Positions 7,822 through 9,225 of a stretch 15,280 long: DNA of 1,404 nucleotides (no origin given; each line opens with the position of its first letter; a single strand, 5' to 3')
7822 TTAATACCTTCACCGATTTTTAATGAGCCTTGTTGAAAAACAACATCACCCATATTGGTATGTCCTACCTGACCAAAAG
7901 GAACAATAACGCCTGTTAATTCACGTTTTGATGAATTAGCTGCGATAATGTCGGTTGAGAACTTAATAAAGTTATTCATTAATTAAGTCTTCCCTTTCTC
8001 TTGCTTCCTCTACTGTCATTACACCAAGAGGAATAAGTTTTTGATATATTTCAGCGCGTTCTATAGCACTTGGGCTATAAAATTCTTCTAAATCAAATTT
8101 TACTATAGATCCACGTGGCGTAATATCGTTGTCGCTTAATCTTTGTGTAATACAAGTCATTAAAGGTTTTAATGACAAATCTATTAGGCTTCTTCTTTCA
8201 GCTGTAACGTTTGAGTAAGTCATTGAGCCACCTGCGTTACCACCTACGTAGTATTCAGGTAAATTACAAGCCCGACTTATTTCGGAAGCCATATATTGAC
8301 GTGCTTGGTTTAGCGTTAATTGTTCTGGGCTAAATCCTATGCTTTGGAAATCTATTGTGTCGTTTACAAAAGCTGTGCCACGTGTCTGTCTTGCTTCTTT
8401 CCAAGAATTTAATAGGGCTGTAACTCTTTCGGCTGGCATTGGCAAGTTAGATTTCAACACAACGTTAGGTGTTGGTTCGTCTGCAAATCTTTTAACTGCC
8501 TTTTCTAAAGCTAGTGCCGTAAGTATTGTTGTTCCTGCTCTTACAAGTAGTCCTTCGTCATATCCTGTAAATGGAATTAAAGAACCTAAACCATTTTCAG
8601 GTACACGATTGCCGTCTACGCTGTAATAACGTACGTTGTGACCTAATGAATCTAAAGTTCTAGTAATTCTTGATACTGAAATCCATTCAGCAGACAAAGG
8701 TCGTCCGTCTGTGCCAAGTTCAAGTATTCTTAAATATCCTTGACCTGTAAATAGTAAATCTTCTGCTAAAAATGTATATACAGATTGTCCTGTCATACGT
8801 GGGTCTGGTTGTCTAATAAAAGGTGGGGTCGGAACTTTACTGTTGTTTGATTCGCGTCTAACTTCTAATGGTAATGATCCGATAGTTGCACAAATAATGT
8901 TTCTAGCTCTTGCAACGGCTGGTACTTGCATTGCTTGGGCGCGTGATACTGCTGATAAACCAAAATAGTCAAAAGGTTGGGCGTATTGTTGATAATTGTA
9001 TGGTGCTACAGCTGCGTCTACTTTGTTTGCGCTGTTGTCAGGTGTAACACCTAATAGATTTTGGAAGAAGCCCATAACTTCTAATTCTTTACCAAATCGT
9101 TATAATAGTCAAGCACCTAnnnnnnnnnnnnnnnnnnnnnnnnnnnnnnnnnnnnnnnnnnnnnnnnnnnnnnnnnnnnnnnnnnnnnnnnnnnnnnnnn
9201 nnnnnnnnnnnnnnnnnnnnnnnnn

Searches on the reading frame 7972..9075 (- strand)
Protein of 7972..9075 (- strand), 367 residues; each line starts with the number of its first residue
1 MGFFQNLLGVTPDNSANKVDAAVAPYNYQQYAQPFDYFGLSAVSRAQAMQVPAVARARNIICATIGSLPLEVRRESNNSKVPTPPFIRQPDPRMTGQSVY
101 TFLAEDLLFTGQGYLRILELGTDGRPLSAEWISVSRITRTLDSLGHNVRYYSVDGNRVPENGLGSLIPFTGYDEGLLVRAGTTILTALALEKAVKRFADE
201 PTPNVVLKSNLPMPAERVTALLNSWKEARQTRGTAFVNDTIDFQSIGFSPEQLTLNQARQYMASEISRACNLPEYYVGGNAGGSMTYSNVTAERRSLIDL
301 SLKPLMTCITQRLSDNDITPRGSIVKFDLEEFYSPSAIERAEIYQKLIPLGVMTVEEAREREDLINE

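Call 12: search_protein_families(library=pfam, proteins=[window:7972-9075:-], max_evalue=0.01)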
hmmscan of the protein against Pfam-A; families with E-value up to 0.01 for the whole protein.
window:7972-9075:- (367 aa): 1 family
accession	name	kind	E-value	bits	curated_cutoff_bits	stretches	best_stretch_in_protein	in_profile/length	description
PF04860.17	Phage_portal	-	1e-38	133.8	39.1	1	52-363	1-321/321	Phage portal protein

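Call 21: search_dna_similar(query=window:7972-9075:-, collection=phages, mode=protein, max_evalue=0.00001, max_rows=25)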
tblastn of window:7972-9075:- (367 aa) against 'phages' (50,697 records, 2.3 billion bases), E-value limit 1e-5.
Records with a match: 595; places in all: 595; records where one place covers at least 80% of the query: 577.
Best place of each record, by identity: <60% 595.
By first word of the organism name: Microbacterium 138; Mycobacterium 95; Vibrio 85; Streptococcus 85; Arthrobacter 56; Gordonia 17; Streptomyces 13; phage 10; Ralstonia 8; Bacillus 8; and 40 more.
By host as written in the record: - 102; Microbacterium foliorum NRRL B-24224 93; Mycobacterium smegmatis mc2 155 63; Arthrobacter sp. ATCC 21022 39; Microbacterium foliorum NRRL B-24224 SEA 35; Arthrobacter globiformis B-2979 11; Mycobacterium smegmatis mc#155 11; Streptococcus suis 11; and 157 more.
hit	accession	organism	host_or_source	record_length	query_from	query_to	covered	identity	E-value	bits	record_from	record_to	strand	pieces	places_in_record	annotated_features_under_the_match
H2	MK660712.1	Gordonia phage EricDab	Gordonia neofelifaecis NRRL 59395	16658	28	330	83%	34.3%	1e-26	117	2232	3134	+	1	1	4: portal protein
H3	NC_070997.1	Gordonia phage EricDab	Gordonia neofelifaecis NRRL 59395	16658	28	330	83%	34.3%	1e-26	117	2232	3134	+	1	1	4: portal protein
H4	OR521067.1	Gordonia phage Rahul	Gordonia rubripertincta Grub38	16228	23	337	86%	32.4%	3e-28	122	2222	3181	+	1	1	4: portal protein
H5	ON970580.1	Arthrobacter phage Kels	Arthrobacter globiformis B-2979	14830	36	362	89%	30.7%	4e-35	142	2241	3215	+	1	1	4: portal protein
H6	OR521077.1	Arthrobacter phage Arielagos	Arthrobacter globiformis B-2979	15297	36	362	89%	30.7%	4e-35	142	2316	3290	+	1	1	4: portal protein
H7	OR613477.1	Arthrobacter phage SerialPhiller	Arthrobacter globiformis B-2979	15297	36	362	89%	30.7%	4e-35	142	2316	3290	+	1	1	4: portal protein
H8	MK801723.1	Gordonia phage Coeur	Gordonia terrae 3612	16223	23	337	86%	31.8%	1e-26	117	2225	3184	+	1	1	4: portal protein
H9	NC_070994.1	Gordonia phage Coeur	Gordonia terrae 3612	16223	23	337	86%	31.8%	1e-26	117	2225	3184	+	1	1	4: portal protein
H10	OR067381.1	Pseudomonas phage Hadban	Pseudomonas aeruginosa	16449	35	365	90%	29.7%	3e-28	122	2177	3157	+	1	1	portal protein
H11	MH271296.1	Gordonia phage Emperor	Gordonia terrae 3612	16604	31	332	82%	32.6%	1e-33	137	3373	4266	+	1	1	6: portal protein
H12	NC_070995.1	Gordonia phage Emperor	Gordonia terrae 3612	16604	31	332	82%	32.6%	1e-33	137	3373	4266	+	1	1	6: portal protein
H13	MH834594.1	Arthrobacter phage Adaia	Arthrobacter sulfureus NRRL B-14730 SEA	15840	35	365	90%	29.7%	2e-28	122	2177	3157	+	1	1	4: portal protein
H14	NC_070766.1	Arthrobacter phage Adaia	Arthrobacter sulfureus NRRL B-14730 SEA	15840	35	365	90%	29.7%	2e-28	122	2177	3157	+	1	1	4: portal protein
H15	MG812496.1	Gordonia phage SallySpecial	Gordonia terrae 3612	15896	31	336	83%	31.8%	4e-29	124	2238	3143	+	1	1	portal protein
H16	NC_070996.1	Gordonia phage SallySpecial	Gordonia terrae 3612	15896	31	336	83%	31.8%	4e-29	124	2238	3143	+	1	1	portal protein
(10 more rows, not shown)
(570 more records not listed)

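Call 28: find_related_loci(query=window:7972-9075:-, collection=viral_contigs, flank=10000)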
Query window:7972-9075:- (367 aa) in viral_contigs; peptide patterns used: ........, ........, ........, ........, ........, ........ (x = any residue, [..] = any of these).
147 stretches matched a pattern; 131 encode a relative of the query (tblastn E <= 1e-3); the best 80 are kept; 80 distinct loci.
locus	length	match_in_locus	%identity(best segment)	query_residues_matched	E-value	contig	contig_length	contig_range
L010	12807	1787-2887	98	1-367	0e+0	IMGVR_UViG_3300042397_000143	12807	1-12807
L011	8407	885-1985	98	1-367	0e+0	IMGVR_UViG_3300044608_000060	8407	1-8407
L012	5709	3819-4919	98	1-367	0e+0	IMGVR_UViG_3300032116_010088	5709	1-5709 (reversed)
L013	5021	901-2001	98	1-367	0e+0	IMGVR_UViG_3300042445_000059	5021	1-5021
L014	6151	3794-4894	98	1-367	0e+0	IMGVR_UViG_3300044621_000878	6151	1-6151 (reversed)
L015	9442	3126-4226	98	1-367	0e+0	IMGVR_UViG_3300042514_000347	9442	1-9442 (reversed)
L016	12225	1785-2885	97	1-367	0e+0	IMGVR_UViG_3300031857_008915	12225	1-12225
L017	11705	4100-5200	97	1-367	0e+0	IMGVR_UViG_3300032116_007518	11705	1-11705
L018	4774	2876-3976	97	1-367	0e+0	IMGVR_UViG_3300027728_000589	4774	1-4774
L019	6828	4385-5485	97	1-367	0e+0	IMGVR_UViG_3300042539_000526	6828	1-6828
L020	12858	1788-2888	97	1-367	0e+0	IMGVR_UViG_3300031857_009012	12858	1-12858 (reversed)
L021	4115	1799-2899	97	1-367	0e+0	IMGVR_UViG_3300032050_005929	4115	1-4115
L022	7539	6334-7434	97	1-367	0e+0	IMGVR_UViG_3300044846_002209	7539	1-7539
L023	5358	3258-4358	96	1-367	0e+0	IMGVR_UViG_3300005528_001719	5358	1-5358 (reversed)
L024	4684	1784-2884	96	1-367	0e+0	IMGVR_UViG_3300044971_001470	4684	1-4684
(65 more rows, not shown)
